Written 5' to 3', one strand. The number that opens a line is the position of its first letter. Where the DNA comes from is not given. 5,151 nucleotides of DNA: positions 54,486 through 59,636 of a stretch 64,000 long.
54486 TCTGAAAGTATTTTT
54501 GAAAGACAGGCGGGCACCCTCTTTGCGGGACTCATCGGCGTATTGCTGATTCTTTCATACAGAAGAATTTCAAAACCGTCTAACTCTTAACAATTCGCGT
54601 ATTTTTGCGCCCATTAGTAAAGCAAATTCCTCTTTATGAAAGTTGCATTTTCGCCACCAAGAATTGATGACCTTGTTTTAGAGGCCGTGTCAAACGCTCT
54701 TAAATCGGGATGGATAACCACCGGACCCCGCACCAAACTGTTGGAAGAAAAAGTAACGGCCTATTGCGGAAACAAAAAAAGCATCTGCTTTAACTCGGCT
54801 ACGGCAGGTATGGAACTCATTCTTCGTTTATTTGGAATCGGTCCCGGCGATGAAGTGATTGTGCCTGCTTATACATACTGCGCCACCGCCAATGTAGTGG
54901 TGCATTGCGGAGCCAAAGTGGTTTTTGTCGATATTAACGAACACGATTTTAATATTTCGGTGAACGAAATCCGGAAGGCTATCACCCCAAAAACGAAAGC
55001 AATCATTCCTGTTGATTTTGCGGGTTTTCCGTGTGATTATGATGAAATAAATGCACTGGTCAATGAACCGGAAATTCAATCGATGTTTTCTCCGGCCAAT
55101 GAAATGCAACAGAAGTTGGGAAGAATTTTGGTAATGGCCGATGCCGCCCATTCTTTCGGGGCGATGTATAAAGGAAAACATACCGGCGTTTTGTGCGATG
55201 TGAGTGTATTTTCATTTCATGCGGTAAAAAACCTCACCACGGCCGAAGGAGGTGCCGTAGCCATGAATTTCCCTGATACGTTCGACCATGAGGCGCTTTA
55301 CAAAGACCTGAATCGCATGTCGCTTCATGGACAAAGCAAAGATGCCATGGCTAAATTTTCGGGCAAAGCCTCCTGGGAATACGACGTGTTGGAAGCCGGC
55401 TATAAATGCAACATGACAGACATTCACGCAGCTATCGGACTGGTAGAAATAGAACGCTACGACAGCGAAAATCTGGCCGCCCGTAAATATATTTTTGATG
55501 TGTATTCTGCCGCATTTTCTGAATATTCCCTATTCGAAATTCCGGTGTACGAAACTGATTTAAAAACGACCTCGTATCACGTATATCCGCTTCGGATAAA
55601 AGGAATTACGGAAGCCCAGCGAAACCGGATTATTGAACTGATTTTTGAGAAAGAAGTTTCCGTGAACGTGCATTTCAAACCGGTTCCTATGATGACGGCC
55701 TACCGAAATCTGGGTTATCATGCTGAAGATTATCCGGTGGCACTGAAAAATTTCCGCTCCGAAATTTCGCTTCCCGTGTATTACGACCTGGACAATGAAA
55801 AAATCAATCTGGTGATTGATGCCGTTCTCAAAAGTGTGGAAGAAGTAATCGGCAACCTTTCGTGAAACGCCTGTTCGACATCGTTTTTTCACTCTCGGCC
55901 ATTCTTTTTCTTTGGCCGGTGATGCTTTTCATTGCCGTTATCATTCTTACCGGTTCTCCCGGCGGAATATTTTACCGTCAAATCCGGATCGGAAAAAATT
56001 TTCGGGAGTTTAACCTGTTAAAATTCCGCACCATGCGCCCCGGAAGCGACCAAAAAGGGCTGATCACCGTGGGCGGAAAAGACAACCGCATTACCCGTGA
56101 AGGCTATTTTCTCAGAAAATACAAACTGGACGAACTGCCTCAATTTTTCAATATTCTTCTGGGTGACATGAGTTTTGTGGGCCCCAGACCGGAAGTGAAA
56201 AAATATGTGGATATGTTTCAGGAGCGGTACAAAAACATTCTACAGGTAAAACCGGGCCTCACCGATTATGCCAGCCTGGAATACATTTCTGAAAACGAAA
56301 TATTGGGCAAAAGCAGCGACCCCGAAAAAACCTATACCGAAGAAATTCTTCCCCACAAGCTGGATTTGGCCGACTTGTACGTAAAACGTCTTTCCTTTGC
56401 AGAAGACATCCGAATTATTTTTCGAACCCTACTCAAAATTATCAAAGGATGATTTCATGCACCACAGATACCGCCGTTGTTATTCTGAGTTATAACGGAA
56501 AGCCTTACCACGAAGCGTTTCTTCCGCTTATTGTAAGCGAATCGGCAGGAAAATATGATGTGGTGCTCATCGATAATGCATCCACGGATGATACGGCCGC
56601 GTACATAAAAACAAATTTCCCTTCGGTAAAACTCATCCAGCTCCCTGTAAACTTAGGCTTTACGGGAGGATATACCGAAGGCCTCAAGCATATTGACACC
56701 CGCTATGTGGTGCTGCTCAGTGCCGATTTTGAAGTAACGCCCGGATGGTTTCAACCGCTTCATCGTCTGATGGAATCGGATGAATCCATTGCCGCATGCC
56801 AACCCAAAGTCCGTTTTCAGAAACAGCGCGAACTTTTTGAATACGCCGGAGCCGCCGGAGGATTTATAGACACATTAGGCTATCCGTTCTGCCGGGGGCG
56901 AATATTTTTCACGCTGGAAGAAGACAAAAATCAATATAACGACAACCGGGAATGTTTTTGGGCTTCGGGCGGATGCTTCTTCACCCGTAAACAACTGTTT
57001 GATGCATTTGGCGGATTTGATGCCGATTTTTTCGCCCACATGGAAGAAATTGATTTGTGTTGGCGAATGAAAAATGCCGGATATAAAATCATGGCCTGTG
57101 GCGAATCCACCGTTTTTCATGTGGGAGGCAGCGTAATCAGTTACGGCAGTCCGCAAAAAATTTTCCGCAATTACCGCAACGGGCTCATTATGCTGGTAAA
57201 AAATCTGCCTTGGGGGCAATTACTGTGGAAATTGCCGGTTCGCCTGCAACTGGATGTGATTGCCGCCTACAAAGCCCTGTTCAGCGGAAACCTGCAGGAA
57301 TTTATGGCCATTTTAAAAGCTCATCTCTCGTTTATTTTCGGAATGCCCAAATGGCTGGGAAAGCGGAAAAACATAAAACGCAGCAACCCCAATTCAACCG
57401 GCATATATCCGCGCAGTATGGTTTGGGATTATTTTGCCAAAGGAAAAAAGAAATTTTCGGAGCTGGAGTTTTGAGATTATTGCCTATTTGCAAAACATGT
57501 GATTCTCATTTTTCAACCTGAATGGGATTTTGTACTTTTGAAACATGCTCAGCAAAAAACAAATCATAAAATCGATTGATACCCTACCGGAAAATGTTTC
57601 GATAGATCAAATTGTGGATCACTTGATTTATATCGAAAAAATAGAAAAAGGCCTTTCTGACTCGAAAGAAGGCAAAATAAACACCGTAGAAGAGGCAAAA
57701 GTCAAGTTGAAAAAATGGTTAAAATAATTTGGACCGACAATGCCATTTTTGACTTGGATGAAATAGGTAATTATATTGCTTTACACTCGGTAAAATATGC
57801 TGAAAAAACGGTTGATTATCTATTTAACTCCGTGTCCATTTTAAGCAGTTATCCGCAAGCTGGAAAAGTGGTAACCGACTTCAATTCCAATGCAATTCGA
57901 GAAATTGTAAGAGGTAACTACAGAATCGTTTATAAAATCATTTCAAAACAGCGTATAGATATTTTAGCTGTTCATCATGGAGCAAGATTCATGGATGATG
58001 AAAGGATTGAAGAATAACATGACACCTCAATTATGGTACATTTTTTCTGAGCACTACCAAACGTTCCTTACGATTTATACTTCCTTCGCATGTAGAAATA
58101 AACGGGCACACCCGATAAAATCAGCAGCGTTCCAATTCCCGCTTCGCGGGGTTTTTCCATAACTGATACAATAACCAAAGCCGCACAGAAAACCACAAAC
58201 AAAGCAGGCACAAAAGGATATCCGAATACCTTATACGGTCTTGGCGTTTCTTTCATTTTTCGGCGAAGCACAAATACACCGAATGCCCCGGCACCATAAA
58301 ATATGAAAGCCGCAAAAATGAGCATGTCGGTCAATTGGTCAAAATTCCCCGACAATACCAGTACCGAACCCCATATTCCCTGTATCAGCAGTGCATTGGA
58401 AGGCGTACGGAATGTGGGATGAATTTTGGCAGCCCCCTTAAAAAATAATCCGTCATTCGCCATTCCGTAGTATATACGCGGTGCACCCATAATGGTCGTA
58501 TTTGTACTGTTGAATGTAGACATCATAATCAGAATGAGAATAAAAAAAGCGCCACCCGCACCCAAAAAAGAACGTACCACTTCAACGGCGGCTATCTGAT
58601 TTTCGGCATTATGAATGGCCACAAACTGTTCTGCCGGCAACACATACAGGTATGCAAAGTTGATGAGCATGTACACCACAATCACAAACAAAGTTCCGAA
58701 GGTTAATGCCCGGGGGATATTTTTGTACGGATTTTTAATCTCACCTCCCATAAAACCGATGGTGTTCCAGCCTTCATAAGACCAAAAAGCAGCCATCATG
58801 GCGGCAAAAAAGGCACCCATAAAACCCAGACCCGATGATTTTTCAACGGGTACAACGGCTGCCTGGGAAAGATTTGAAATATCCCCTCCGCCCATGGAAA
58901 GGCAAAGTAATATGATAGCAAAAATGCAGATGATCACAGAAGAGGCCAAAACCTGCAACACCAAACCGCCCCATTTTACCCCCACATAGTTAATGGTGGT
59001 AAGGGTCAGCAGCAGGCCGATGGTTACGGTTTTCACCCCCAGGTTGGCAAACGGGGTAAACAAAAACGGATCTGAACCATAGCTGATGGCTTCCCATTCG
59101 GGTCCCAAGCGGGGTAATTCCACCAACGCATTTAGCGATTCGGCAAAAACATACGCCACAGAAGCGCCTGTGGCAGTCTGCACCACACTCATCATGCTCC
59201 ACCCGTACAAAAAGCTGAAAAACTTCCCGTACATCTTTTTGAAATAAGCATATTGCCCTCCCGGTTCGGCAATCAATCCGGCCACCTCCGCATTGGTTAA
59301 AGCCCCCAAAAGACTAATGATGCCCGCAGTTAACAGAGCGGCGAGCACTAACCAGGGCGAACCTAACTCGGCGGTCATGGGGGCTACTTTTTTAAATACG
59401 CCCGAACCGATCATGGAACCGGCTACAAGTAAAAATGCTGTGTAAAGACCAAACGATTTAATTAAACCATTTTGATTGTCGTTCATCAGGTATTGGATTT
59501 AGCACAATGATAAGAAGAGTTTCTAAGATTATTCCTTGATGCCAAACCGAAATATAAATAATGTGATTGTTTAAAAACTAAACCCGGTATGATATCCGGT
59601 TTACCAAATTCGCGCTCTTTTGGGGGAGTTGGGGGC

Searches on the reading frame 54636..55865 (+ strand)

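Call 65: search_protein_families(library=pfam, proteins=[window:54636-55865:+], max_evalue=0.00001)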
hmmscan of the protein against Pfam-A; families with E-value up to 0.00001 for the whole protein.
window:54636-55865:+ (409 aa): 3 families
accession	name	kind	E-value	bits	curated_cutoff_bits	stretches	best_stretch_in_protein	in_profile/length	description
PF01041.23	DegT_DnrJ_EryC1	-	2.3e-95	320.3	19.8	1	10-397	3-359/360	DegT/DnrJ/EryC1/StrS aminotransferase family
PF00155.27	Aminotran_1_2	-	2.6e-08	33.9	19.7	1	34-124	45-151/361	Aminotransferase class I and II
PF01053.26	Cys_Met_Meta_PP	-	2.1e-06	27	27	1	30-123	51-141/381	Cys/Met metabolism PLP-dependent enzyme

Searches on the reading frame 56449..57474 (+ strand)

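Call 65: search_protein_families(library=pfam, proteins=[window:56449-57474:+], max_evalue=0.00001)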
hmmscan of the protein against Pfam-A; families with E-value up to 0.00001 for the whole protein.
window:56449-57474:+ (341 aa): 2 families
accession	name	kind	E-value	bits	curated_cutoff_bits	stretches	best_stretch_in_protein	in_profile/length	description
PF00535.33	Glycos_transf_2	-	4.5e-20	72.7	23.3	1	10-185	2-165/168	Glycosyl transferase family 2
PF13641.12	Glyco_tranf_2_3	-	1.4e-10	42.1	27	1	8-225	3-212/230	Glycosyltransferase like family 2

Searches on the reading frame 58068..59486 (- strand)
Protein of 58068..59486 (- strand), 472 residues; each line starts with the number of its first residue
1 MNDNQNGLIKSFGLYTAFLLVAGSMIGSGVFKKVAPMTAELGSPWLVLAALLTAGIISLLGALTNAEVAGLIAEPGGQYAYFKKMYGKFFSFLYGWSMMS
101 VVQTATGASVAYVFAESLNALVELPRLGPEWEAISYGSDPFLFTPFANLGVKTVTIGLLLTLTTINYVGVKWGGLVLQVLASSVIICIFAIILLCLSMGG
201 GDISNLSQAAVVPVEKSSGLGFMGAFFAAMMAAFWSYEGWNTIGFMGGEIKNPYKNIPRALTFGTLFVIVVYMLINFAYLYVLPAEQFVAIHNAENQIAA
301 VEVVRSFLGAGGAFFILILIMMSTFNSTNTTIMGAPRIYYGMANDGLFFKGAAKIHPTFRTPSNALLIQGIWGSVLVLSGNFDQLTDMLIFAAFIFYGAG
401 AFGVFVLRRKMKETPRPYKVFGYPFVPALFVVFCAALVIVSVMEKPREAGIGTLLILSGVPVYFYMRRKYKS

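Call 65: search_protein_families(library=pfam, proteins=[window:58068-59486:-], max_evalue=0.00001)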
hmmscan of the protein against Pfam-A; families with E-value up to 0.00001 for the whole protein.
window:58068-59486:- (472 aa): 2 families
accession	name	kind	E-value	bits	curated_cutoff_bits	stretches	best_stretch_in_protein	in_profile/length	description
PF13520.12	AA_permease_2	-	4.1e-49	168.1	27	1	12-458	1-420/427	Amino acid permease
PF00324.27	AA_permease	-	4.8e-31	108.4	24.6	1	22-445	7-424/470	Amino acid permease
